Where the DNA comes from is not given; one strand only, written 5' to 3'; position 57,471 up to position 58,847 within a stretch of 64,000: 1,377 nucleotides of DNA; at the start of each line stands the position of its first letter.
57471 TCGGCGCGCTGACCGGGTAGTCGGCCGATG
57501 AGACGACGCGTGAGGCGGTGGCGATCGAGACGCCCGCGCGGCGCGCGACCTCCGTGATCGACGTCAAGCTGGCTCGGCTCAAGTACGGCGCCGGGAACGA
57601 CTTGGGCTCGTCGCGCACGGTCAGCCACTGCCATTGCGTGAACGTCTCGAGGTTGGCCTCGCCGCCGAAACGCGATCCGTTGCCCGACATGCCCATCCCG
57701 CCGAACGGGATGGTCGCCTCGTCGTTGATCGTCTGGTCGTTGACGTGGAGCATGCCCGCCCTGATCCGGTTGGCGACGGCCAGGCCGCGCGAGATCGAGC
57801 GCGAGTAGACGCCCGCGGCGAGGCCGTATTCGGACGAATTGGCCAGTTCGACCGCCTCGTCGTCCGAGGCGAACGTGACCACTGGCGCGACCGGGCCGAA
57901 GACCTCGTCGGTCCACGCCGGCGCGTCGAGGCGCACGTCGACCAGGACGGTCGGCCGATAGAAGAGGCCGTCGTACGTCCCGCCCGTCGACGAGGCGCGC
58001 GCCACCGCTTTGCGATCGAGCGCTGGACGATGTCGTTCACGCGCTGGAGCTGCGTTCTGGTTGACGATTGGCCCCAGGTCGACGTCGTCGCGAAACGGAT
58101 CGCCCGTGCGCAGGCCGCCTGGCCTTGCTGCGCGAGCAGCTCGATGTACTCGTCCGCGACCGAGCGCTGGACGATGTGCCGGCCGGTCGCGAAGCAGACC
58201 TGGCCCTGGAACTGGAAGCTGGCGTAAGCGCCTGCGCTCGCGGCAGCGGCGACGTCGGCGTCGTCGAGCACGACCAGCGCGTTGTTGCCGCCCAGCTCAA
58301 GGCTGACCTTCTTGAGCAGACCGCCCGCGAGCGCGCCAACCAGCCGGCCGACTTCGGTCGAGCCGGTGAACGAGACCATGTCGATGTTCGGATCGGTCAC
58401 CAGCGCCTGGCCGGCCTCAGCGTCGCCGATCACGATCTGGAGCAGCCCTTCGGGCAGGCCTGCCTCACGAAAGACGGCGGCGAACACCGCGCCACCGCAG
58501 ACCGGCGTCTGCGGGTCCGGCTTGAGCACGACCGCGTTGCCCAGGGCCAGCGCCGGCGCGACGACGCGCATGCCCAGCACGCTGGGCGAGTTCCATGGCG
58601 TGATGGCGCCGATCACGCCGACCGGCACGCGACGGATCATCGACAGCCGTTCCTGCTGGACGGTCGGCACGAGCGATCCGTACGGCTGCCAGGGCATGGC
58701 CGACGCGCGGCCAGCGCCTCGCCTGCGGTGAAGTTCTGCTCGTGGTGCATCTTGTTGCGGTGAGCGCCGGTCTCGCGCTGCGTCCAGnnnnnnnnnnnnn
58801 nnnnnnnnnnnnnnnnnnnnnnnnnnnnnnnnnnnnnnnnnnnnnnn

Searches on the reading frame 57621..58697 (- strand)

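Call 89: search_protein_families(library=pfam, proteins=[window:57621-58697:-], max_evalue=0.00001)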
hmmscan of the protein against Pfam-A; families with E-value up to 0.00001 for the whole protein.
window:57621-58697:- (358 aa): 1 family
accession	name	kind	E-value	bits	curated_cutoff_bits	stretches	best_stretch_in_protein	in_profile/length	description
PF00171.27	Aldedh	-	1.2e-70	238.8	23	1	7-233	109-333/461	Aldehyde dehydrogenase family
